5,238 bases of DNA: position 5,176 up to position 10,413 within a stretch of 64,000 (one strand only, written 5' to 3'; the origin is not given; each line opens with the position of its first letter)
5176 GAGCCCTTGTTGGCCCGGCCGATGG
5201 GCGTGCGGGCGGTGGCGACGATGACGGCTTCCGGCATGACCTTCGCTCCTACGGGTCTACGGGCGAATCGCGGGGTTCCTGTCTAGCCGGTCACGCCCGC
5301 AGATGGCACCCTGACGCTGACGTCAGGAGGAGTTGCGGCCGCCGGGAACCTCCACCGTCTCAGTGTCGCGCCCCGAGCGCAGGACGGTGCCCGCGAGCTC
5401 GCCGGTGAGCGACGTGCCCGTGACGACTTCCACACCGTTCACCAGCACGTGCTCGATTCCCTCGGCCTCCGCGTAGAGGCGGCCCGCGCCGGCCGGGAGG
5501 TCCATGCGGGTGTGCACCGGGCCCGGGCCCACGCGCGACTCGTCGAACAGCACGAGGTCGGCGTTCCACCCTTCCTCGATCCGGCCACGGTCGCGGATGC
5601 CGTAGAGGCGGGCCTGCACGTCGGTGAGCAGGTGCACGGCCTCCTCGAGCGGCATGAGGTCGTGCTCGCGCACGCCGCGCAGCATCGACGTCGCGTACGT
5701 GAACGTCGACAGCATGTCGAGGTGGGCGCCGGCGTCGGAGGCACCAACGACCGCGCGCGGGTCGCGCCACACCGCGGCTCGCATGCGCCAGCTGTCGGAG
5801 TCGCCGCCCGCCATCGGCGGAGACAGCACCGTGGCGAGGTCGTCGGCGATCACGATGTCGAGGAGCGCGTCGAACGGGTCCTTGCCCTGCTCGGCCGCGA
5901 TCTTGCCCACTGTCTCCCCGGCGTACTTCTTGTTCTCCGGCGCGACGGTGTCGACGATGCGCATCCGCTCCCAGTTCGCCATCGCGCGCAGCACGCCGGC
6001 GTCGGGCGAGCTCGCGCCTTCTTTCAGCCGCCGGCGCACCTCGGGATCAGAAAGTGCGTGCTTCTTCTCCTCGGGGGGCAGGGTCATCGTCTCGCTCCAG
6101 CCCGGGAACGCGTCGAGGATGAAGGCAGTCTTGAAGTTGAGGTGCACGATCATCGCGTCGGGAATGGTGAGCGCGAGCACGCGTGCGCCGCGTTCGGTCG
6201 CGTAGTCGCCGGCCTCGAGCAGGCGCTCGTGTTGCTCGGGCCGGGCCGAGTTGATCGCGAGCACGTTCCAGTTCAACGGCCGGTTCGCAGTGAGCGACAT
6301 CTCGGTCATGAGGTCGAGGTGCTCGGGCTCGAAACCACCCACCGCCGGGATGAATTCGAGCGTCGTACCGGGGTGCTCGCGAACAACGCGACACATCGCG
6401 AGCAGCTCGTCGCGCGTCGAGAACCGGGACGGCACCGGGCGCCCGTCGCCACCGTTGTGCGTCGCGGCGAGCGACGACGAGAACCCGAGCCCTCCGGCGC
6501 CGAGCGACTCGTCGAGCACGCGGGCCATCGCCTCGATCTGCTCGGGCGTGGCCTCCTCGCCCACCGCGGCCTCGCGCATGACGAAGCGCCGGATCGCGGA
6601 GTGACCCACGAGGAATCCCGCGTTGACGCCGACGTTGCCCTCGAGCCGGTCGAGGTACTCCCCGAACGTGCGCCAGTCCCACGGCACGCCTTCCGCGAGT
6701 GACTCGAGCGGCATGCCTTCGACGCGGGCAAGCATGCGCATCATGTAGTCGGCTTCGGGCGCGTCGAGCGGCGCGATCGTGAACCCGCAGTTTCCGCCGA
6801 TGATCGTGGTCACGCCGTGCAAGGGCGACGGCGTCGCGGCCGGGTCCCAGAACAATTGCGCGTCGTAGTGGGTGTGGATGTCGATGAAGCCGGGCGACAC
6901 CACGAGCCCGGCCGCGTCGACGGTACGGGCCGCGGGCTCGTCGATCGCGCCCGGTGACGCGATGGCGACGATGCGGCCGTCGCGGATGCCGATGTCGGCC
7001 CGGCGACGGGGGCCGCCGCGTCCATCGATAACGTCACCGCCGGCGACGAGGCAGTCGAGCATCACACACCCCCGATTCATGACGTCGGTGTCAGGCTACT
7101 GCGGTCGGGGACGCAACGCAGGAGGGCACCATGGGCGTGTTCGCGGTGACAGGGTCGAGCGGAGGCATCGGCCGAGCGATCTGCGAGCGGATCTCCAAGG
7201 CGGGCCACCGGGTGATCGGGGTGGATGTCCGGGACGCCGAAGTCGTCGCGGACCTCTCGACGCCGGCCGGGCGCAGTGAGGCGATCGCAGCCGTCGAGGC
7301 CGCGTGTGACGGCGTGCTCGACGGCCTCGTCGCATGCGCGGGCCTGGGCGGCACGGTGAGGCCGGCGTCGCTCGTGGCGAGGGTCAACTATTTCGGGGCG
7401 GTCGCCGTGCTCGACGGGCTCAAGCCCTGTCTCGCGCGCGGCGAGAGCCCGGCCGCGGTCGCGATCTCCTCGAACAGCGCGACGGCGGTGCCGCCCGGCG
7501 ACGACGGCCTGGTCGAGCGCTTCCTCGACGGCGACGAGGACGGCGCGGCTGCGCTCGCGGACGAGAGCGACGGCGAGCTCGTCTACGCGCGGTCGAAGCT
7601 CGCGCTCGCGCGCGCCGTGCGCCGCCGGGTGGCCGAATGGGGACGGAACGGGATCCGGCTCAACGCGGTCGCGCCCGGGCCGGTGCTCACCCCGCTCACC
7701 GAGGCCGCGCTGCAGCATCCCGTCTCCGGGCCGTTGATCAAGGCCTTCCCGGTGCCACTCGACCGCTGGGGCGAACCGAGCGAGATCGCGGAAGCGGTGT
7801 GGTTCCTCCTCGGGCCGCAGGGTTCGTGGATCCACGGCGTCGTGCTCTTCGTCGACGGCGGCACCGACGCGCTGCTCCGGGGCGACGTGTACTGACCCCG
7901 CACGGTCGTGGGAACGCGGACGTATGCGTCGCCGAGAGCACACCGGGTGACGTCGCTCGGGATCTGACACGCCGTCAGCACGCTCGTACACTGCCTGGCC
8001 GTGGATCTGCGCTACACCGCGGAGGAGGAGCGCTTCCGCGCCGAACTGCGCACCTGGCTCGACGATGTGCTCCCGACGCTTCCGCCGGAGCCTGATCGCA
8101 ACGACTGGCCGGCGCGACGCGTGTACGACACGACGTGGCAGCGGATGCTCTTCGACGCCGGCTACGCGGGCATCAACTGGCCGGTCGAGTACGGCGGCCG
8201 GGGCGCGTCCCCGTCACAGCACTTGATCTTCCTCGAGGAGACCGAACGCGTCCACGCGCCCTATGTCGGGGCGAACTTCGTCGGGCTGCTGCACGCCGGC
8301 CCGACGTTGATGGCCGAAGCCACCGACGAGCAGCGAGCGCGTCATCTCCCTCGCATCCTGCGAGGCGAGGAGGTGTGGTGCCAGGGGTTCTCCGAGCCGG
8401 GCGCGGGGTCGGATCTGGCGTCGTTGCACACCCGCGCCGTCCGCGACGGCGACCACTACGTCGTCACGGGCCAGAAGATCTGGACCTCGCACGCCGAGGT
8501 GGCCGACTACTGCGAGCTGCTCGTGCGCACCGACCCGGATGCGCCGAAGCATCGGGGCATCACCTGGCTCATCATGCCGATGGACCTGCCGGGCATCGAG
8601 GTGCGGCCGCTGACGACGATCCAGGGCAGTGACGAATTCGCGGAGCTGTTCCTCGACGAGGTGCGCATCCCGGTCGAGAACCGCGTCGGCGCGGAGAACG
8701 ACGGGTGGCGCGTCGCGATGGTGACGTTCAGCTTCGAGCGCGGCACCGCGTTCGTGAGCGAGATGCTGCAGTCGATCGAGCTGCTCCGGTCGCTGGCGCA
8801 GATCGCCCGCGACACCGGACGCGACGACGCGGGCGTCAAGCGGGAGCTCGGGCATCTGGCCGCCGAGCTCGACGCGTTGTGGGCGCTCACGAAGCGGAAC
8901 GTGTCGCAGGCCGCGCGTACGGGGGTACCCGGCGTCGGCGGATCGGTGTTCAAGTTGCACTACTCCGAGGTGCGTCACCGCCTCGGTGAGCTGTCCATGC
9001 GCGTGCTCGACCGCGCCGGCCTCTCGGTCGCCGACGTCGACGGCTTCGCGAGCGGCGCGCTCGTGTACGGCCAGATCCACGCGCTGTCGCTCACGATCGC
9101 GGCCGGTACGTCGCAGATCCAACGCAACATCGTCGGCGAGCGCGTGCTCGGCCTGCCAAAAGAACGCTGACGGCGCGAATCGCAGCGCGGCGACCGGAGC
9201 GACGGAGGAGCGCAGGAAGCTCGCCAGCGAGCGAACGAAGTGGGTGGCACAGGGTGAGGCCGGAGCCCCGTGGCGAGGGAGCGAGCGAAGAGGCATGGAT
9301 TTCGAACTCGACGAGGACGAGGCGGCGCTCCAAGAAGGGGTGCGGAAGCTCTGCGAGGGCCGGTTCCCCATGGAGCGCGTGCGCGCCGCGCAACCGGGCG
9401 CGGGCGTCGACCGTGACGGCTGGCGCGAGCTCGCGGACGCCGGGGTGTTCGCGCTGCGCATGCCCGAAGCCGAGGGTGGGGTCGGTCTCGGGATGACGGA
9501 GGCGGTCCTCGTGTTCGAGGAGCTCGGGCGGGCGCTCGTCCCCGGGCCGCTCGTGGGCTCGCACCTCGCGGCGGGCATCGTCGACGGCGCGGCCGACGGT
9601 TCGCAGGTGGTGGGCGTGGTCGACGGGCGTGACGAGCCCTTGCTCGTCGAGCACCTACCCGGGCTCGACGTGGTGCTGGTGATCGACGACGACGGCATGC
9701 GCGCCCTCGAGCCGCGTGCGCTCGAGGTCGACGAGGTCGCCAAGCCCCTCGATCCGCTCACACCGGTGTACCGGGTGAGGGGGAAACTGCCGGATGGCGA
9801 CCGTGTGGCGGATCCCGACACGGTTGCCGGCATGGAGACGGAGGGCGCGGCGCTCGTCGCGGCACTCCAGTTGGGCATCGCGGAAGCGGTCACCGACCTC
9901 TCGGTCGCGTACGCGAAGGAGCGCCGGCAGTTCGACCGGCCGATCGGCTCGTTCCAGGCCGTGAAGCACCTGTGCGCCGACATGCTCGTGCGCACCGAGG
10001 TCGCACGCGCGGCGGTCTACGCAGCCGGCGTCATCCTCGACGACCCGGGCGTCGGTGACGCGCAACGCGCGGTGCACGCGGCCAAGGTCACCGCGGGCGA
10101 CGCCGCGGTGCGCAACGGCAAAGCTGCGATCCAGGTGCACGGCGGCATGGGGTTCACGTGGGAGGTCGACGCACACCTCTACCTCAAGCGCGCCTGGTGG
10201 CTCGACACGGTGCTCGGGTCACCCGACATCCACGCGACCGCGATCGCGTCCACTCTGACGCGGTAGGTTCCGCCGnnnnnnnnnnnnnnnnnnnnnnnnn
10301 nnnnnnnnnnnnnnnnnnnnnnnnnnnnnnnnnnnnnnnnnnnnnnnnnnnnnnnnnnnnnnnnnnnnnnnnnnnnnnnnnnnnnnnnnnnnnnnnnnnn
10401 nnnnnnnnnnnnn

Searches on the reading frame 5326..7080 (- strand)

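Call 33: search_protein_families(library=pfam, proteins=[window:5326-7080:-], max_evalue=0.00001)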
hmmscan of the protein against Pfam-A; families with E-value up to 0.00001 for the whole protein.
window:5326-7080:- (585 aa): 2 families
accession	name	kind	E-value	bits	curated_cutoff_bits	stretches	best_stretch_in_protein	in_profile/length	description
PF07969.17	Amidohydro_3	-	3.7e-38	132.6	29.7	1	52-552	1-471/472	Amidohydrolase family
PF01979.26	Amidohydro_1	-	1.9e-12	47.6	25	1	447-518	248-321/345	Amidohydrolase family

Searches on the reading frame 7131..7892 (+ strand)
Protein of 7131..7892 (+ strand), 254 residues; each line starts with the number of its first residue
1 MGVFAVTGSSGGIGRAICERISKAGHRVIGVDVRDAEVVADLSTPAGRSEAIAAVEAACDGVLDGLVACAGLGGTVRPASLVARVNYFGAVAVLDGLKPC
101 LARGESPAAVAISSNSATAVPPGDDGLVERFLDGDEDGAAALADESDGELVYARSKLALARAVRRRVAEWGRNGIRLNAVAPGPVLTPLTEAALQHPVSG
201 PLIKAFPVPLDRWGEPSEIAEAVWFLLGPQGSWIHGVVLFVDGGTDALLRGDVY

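Call 33: search_protein_families(library=pfam, proteins=[window:7131-7892:+], max_evalue=0.00001)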
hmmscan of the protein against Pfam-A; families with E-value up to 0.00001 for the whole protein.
window:7131-7892:+ (254 aa): 3 families
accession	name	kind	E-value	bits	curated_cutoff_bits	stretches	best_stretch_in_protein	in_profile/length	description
PF13561.12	adh_short_C2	-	8.7e-26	91.4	27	1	149-245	140-235/236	Enoyl-(Acyl carrier protein) reductase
PF00106.31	adh_short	-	1.8e-17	63.9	26.6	1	4-118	3-140/195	short chain dehydrogenase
PF01370.27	Epimerase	-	5.4e-08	33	20.9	1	6-177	3-167/240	NAD dependent epimerase/dehydratase family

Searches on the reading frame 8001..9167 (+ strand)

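Call 33: search_protein_families(library=pfam, proteins=[window:8001-9167:+], max_evalue=0.00001)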
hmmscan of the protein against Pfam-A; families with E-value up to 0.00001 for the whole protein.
window:8001-9167:+ (389 aa): 3 families
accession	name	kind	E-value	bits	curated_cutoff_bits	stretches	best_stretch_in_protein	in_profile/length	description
PF02770.24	Acyl-CoA_dh_M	-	5.9e-20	71.7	33.3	1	127-221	1-97/97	Acyl-CoA dehydrogenase, middle domain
PF02771.21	Acyl-CoA_dh_N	-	2.4e-17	63.8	22.9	1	6-123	1-113/113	Acyl-CoA dehydrogenase, N-terminal domain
PF00441.29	Acyl-CoA_dh_1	-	2e-15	57.6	22.4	1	233-383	1-150/150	Acyl-CoA dehydrogenase, C-terminal domain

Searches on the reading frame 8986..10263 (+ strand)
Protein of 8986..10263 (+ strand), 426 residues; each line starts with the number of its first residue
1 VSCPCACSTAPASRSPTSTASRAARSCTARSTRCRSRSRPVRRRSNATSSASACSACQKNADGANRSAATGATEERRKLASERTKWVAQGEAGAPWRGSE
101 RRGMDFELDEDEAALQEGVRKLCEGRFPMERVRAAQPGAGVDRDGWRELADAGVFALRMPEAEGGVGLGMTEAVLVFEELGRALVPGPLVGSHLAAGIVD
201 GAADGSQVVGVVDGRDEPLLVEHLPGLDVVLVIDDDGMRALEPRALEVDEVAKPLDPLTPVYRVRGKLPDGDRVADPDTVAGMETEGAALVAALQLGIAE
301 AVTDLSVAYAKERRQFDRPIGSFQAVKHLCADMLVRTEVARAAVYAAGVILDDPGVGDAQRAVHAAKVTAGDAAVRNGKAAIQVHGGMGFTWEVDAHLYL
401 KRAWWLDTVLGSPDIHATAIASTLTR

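Call 33: search_protein_families(library=pfam, proteins=[window:8986-10263:+], max_evalue=0.00001)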
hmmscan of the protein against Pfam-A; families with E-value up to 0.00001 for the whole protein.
window:8986-10263:+ (426 aa): 2 families
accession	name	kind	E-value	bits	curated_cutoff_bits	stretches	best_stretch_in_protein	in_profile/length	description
PF00441.29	Acyl-CoA_dh_1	-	5.1e-26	92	22.4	1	287-423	14-148/150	Acyl-CoA dehydrogenase, C-terminal domain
PF02771.21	Acyl-CoA_dh_N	-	9.7e-13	48.9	22.9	1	110-194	2-88/113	Acyl-CoA dehydrogenase, N-terminal domain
